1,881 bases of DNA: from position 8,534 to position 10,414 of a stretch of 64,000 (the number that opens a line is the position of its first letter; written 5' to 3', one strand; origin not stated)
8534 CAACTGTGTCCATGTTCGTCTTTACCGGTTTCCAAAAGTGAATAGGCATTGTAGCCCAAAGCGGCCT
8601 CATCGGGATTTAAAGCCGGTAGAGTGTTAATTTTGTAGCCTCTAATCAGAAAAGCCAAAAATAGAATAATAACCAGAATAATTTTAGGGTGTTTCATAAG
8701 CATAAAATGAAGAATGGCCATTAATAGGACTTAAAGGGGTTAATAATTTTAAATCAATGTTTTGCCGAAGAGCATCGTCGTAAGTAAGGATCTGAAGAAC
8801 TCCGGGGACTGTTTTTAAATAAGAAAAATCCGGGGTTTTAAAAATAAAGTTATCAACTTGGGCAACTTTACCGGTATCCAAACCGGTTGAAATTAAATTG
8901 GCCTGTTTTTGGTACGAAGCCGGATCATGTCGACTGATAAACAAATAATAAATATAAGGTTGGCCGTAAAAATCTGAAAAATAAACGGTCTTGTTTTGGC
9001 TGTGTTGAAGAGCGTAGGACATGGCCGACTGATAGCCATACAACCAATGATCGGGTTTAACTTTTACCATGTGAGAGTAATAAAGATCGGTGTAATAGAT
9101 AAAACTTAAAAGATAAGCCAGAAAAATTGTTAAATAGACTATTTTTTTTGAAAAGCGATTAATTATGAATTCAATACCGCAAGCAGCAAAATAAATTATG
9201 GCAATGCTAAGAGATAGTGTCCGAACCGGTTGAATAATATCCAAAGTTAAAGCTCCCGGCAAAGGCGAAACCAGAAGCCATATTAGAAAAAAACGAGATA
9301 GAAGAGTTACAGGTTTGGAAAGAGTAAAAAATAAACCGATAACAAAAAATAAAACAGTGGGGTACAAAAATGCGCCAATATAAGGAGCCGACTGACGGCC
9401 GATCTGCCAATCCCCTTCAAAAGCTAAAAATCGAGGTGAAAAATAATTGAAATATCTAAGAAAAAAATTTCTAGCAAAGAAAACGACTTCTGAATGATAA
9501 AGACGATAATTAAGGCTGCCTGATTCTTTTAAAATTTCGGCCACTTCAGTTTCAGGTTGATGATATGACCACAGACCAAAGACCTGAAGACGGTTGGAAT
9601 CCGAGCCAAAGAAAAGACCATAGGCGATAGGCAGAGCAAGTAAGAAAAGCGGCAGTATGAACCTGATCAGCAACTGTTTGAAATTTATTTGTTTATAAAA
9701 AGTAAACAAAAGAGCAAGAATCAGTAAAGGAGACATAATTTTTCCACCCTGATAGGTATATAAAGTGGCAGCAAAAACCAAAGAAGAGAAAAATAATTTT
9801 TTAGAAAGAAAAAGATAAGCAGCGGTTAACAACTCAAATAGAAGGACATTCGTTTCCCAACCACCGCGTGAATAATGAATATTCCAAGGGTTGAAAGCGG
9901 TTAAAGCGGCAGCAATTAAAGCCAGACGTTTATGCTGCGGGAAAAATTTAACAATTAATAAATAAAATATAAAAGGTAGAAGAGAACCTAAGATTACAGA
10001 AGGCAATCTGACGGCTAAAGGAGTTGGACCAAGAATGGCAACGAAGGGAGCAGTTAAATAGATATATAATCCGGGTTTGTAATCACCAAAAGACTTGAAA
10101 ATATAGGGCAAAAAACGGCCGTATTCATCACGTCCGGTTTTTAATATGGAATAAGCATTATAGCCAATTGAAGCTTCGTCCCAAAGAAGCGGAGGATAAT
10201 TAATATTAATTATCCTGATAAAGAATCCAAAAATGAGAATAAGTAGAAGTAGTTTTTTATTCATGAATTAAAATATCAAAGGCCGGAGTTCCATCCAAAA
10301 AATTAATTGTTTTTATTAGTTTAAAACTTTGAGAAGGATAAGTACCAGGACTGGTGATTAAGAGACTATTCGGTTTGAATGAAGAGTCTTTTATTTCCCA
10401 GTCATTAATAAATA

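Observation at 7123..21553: Divergently arranged array of six GT39/PMT-like paralogs sharing a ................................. loop and a conserved C-terminal soluble domain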

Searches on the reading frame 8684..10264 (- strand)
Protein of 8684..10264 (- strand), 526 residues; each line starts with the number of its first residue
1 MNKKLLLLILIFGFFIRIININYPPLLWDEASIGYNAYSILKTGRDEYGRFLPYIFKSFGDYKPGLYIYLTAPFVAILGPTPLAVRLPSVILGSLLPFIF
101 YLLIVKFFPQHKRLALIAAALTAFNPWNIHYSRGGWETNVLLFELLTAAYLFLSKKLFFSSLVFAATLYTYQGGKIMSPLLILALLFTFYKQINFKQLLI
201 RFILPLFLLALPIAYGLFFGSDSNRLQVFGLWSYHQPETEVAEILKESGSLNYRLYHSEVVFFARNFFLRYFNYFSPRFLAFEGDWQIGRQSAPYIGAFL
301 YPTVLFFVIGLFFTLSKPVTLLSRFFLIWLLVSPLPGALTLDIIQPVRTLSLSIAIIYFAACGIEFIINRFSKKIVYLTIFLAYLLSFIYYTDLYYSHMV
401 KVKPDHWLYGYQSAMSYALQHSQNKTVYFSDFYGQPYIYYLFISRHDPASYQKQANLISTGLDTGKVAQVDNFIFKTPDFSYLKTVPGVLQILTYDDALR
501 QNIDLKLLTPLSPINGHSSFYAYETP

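Call 3: search_protein_families(library=pfam, proteins=[window:8684-10264:-], max_evalue=0.01)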
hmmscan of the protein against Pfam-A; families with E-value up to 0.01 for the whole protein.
window:8684-10264:- (526 aa): 1 family
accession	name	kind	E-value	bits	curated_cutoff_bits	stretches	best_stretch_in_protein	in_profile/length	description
PF13231.12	PMT_2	-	0.0015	19.2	26.1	1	64-189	3-133/160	Dolichyl-phosphate-mannose-protein mannosyltransferase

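Call 7: search_protein_families(library=ncbifam, proteins=[window:8684-10264:-], max_evalue=0.01)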
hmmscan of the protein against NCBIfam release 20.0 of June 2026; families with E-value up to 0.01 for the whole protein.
window:8684-10264:- (526 aa): 1 family
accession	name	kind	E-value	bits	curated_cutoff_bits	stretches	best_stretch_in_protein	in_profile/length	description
TIGR03663.1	TIGR03663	subfamily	6.5e-10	38.6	126.25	1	5-134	3-119/435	flippase activity-associated protein Agl23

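Call 12: find_homologous_proteins(query=window:8684-10264:-, max_evalue=0.00001)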
Query window:8684-10264:- (526 aa): 1865 proteins with E <= 0.00001 among 8000 candidates; the best 120 are listed.
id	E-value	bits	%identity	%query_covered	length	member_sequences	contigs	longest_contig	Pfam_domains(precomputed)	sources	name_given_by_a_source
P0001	0.0e+0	1163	100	100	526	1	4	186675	-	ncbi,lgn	-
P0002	1.9e-244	831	70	100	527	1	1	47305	-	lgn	-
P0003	2.7e-244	830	69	100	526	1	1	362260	-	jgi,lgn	jgi:4-amino-4-deoxy-L-arabinose transferase-like glycosyltransferase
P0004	3.2e-235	800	68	100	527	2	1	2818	PF02366.25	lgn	-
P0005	4.4e-234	797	68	100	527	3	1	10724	-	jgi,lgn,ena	-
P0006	1.5e-231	788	67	100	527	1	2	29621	PF02366.25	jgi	jgi:4-amino-4-deoxy-L-arabinose transferase-like glycosyltransferase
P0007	1.6e-228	778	66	100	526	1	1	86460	-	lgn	-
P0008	1.8e-228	778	66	100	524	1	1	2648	PF13231.13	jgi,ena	-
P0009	3.8e-228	777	65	100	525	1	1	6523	PF02366.25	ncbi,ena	-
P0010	1.3e-227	775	65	100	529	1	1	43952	PF13231.13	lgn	-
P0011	2.0e-227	775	67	100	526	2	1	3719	PF02366.25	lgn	-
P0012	1.3e-226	772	64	100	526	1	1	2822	-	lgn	-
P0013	2.7e-224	764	65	100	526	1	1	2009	-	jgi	jgi:4-amino-4-deoxy-L-arabinose transferase-like glycosyltransferase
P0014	5.2e-224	763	64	100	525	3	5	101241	-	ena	-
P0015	1.2e-221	756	63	100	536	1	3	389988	-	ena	-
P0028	1.1e-197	676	58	100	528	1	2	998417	-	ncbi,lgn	ncbi:MAG: hypothetical protein WAV41_04790 [Microgenomates group bacterium]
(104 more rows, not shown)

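Call 15: search_solved_structures(query=A2, max_evalue=1, show_alignments=2)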
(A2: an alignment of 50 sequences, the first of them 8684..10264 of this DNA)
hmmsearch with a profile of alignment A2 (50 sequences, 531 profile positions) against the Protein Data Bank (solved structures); distinct sequences matched with E-value up to 1: 0.

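Call 19: find_encoding_contigs(protein=P0001, flank=10000, max_places=3)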
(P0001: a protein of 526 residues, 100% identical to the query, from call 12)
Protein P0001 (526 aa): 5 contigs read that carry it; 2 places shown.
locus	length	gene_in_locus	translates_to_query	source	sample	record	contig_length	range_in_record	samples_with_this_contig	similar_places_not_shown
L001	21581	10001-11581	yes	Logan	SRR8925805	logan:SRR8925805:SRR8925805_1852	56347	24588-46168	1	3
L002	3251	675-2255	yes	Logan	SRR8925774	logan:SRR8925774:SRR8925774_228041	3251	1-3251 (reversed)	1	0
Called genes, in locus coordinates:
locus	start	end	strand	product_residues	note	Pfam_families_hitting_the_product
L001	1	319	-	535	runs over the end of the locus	PF13231:PMT_2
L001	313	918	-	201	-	-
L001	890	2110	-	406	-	-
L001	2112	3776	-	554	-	PF02366:PMT (weak), PF13231:PMT_2 (weak)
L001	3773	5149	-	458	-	-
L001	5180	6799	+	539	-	PF02366:PMT (weak), PF13231:PMT_2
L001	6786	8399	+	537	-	PF10131:PTPS_related (weak)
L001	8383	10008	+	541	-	-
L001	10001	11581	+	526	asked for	-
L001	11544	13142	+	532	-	PF02366:PMT (weak)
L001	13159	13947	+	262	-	PF00535:Glycos_transf_2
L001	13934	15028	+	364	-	PF13439:Glyco_transf_4, PF20706:GT4-conflict, PF00534:Glycos_transf_1, PF13692:Glyco_trans_1_4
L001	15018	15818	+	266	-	PF00535:Glycos_transf_2, PF10111:Glyco_tranf_2_2 (faint)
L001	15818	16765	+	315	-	PF10111:Glyco_tranf_2_2 (faint), PF13641:Glyco_tranf_2_3 (faint), PF00535:Glycos_transf_2 (weak), PF13632:Glyco_trans_2_3 (weak)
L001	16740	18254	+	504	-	PF02310:B12-binding (weak), PF04055:Radical_SAM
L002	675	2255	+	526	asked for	-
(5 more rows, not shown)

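Call 21: find_encoding_contigs(protein=P0028, flank=10000, max_places=1)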
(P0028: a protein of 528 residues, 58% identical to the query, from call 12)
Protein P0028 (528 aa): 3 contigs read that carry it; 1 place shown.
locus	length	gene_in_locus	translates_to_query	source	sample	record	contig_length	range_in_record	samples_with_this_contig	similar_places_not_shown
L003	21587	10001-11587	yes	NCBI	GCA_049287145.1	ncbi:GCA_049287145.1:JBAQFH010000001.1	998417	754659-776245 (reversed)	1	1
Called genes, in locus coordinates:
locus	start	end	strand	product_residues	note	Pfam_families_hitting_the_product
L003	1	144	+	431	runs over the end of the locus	-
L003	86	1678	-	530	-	PF13231:PMT_2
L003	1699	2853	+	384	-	-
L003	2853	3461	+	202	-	-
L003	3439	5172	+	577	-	-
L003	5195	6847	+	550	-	PF13231:PMT_2 (weak)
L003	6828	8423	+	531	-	-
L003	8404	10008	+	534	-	PF13231:PMT_2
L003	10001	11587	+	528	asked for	-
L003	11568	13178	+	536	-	-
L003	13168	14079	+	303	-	PF00535:Glycos_transf_2, PF13641:Glyco_tranf_2_3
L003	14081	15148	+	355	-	PF13439:Glyco_transf_4, PF00534:Glycos_transf_1, PF13692:Glyco_trans_1_4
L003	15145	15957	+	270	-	PF00535:Glycos_transf_2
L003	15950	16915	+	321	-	PF00535:Glycos_transf_2, PF13632:Glyco_trans_2_3 (weak)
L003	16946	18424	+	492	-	PF02310:B12-binding, PF04055:Radical_SAM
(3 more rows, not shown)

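Call 23: predict_structure(alignment_id=A2)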
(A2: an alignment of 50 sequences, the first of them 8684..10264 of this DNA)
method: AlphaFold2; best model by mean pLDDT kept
length: 526 residues; sequences in the alignment: 50
mean_pLDDT: 88.7   pTM: 0.89
mean pLDDT of the five models: 88.7, 88.7, 87.4, 87.4, 85.5
residues with pLDDT >= 90: 346; 70-90: 137; 50-70: 36; < 50: 7
segments of 3 or more residues with pLDDT < 50: 458-463
pLDDT, mean of each block of 10 residues (from residue 1): 88 88 81 94 89 74 83 96 92 95 92 95 85 71 97 97 95 89 96 95 96 77 56 87 95 93 93 92 74 70 96 97 97 92 85 97 97 95 93 81 81 95 96 90 94 63 64 95 96 95 96 90 94
secondary structure, 60 per line:
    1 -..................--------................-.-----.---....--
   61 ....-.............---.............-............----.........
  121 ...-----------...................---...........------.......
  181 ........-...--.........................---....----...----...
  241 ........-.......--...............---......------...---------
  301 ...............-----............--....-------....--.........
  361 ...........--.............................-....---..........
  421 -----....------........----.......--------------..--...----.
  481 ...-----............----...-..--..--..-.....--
elements in order: H2-19 H28-43 E55-58 E61-64 H66-78 H82-94 H96-107 H112-123 H135-153 H157-167 H174-188 H195-219 H223-226 H238-248 H250-256 H259-273 H277-282 H301-315 H321-332 H335-338 H346-349 H352-371 H374-402 H404-407 H411-420 E426-429 H436-443 H448-454 E473-475 H480-483 E489-494 H495-500 E520-524

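Call 26: fold_search(model_id=the predicted structure, library=pdb)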
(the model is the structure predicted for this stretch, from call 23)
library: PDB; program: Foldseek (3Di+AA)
matches with E <= 10: 98; with E <= 0.001: 15
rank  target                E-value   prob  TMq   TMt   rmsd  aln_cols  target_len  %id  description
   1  8b6l_I                7.7e-06  1.00  0.49  0.39  12.8       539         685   13  Subtomogram average of the human Sec61-TRAP-OSTA-translocon (released 2022-12-07)
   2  9n9j_I                1.7e-05  1.00  0.49  0.38  12.8       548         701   13  Structure of a GRP94 folding intermediate engaged with a CCDC134- and FKBP11-bound secretory translocon (released 2025-11-19)
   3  6s7t_A                2.6e-05  1.00  0.51  0.40  12.3       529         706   13  Cryo-EM structure of human oligosaccharyltransferase complex OST-B (released 2019-12-18)
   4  7oci_F                5.5e-05  1.00  0.48  0.41  12.0       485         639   14  Cryo-EM structure of yeast Ost6p containing oligosaccharyltransferase complex (released 2022-02-16)
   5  5ezm                  6.0e-05  1.00  0.50  0.49  12.4       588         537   12  Crystal Structure of ArnT from Cupriavidus metallidurans in the apo state (released 2016-02-17)
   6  5ogl_A                6.6e-05  1.00  0.47  0.37  14.7       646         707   14  Structure of bacterial oligosaccharyltransferase PglB in complex with an acceptor peptide and an lipid-linked oligosac (released 2017-10-25)
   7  8pn9_A                7.8e-05  1.00  0.49  0.41  13.1       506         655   14  Structure of human oligosaccharyltransferase OST-A complex bound to NGI-1 (released 2024-05-08)
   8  6gxc_A                9.2e-05  1.00  0.47  0.37  12.5       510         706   15  Bacterial oligosaccharyltransferase PglB in complex with an inhibitory peptide and a reactive lipid-linked oligosaccha (released 2018-11-14)
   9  5f15                  9.6e-05  1.00  0.53  0.52  12.3       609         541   11  Crystal Structure of ArnT from Cupriavidus metallidurans bound to Undecaprenyl phosphate (released 2016-02-17)
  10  8agc_A                1.0e-04  1.00  0.47  0.38  12.8       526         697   13  Structure of yeast oligosaccharylransferase complex with lipid-linked oligosaccharide and non-acceptor peptide bound (released 2022-12-07)
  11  6c26_A                1.6e-04  1.00  0.46  0.39  12.7       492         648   13  The Cryo-EM structure of a eukaryotic oligosaccharyl transferase complex (released 2018-01-31)
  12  8age_A                3.4e-04  1.00  0.45  0.38  12.0       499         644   14  Structure of yeast oligosaccharylransferase complex with acceptor peptide bound (released 2022-12-07)
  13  9s6s_A                4.3e-04  1.00  0.47  0.46  10.3       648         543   11  Ternary cryo-EM structure of human ALG9 with Dol25-PP-GlcNAc2Man6, Dol25-P-Man and Fab (released 2026-03-18)
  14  9s6t_A                5.1e-04  1.00  0.57  0.62   7.7       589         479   12  Ternary cryo-EM structure of chicken ALG12 with Dol25-PP-GlcNAc2Man7, Dol25-P-Man, and Fab (released 2026-03-18)
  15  9s6u_A                6.6e-04  1.00  0.42  0.41   9.7       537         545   12  Ternary cryo-EM structure of human ALG9 with Dol25-PP-GlcNAc2Man8, Dol25-P-Man and Fab (released 2026-03-18)
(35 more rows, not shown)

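Call 49: find_related_loci(query=A2, collection=genome_contigs, flank=10000)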
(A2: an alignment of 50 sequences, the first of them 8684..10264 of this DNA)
Query A2 (526 aa) in genome_contigs; peptide patterns used: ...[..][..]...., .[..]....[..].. (x = any residue, [..] = any of these).
599 stretches matched a pattern (row limit reached: there are more); 596 encode a relative of the query (tblastn E <= 1e-3); the best 80 are kept; 80 distinct loci.
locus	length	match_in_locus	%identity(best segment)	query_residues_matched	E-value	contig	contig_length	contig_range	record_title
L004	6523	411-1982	65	1-525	0e+0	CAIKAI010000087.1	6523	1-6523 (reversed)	Candidatus Shapirobacteria bacterium isolate AlinenLipids_bin-9586 genome assembly, contig: bin-9586:087/184, whole geno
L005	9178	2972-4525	61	3-525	0e+0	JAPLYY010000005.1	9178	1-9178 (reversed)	MAG: Candidatus Shapirobacteria bacterium isolate LacPavin_0920_WC90_MAG_39_8 LacPavin_0920_WC90_scaffold_158482, whole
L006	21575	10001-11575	60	1-525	0e+0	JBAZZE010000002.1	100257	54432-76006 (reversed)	MAG: Candidatus Shapirobacteria bacterium isolate SO_2017_GW1_99 NODE_1375_length_100257_cov_2.338120_OW334_2017, whole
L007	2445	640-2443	59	1-525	0e+0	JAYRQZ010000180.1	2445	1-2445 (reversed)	MAG: Candidatus Woesebacteria bacterium isolate XM1_ASGE3bin.17 k141_1044214, whole genome shotgun sequence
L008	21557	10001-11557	60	2-525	0e+0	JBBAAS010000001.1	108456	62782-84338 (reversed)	MAG: Candidatus Shapirobacteria bacterium isolate SO_2017_GW3_48 scaffold_196_c1_OW296A_2017, whole genome shotgun seque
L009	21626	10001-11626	52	2-525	3e-177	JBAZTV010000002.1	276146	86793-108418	MAG: Candidatus Shapirobacteria bacterium isolate SO_2017_GW1_211 NODE_316_length_276146_cov_5.805028_OW334_2017, whole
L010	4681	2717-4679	56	8-526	0e+0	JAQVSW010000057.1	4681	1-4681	MAG: Candidatus Shapirobacteria bacterium isolate STF1_283 NODE_75669_length_4681_cov_6.239350_Sandtown_F1, whole genome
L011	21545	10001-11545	55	13-525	5e-173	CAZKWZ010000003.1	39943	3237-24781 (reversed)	MAG TPA_asm: uncultured Gammaproteobacteria bacterium isolate SRP220891_co1_32 genome assembly, contig: NODE_1940_length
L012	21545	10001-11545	52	25-526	8e-170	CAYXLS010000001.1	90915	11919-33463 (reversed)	MAG TPA_asm: uncultured Gammaproteobacteria bacterium isolate SRP192927_co7_326 genome assembly, contig: NODE_281_length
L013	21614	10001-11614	51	2-526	1e-169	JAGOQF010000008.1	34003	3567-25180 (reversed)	Candidatus Shapirobacteria bacterium isolate Go_SlDig_bin_387 Go_SlDig_3369_length_34003_cov_6.766560, whole genome shot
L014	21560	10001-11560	52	23-525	5e-169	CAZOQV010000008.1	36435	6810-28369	MAG TPA_asm: uncultured Gammaproteobacteria bacterium isolate SRP192927_co2_309 genome assembly, contig: NODE_1381_lengt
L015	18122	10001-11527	52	1-525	8e-169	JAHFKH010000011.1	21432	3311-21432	MAG: Candidatus Shapirobacteria bacterium isolate nzgw405 NODE_3305_length_21433_cov_3.110548, whole genome shotgun sequ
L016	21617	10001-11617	56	1-524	1e-168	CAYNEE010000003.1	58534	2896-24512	MAG TPA_asm: uncultured Gammaproteobacteria bacterium isolate binchicken_co117_38 genome assembly, contig: NODE_967_leng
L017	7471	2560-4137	51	13-525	2e-168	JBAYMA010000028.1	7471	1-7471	MAG: Candidatus Shapirobacteria bacterium isolate SO_2016_LW1_28 scaffold14125_LW64-88_2016, whole genome shotgun sequen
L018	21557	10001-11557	53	23-524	2e-167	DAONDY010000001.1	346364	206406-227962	MAG TPA_asm: Candidatus Woesebacteria bacterium isolate AMR_MDS_3883 NODE_4_length_346364_cov_10.752952, whole genome sh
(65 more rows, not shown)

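Call 61: list_cluster_members(proteins=[P0001])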
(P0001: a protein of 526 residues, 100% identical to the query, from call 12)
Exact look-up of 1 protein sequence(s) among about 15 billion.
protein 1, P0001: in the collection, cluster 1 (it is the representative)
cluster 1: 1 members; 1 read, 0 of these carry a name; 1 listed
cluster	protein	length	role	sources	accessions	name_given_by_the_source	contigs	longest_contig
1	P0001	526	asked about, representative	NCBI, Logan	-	-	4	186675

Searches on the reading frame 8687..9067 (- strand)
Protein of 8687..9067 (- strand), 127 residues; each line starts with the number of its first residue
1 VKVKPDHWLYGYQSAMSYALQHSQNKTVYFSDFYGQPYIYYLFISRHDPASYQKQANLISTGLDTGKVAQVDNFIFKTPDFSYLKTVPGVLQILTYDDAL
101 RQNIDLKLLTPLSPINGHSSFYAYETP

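Call 36: predict_structure(alignment_id=A3)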
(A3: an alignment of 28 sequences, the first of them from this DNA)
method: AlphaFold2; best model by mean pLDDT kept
length: 127 residues; sequences in the alignment: 28
mean_pLDDT: 90.6   pTM: 0.85
mean pLDDT of the five models: 90.6, 90.4, 90.3, 88.4, 87.6
residues with pLDDT >= 90: 96; 70-90: 20; 50-70: 10; < 50: 1
segments of 3 or more residues with pLDDT < 50: none
pLDDT, mean of each block of 10 residues (from residue 1): 64 96 98 93 95 81 80 97 98 97 97 89 97
secondary structure, 60 per line:
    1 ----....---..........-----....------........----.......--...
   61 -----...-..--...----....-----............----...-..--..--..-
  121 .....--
elements in order: H5-8 H12-21 E27-30 H37-44 H49-55 E58-60 E66-68 E74-76 H81-84 E90-95 H96-101 E121-125

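Call 48: search_protein_representatives(alignment_id=A3)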
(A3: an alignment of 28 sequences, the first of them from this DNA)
Query: 28 sequences, 128 profile positions. Proteins with E-value up to 0.001 (for the whole library): 1853; up to 1e-10: 477; up to 1e-30: 12. The best 150 are listed.
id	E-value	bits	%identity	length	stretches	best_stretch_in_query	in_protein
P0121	6.3e-45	168.7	-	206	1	1-127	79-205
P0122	6.6e-45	168.7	-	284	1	2-127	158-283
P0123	1.4e-44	167.7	-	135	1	1-127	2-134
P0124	1.4e-40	154.7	-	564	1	1-128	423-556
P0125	4.6e-38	146.5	-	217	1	3-127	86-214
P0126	1.7e-37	144.7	-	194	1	2-127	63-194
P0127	1.4e-34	135.3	-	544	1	3-127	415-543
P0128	4.9e-33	130.3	-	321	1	1-125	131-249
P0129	9.1e-33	129.4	-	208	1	3-127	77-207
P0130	1.1e-32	129.2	-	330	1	1-124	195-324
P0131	2.4e-32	128.1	-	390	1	2-126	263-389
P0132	1.8e-31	125.3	-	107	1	16-126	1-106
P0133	2.2e-29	118.5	-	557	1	4-127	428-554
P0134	3.8e-29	117.7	-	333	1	4-127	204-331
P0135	6.2e-28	113.8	-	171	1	19-125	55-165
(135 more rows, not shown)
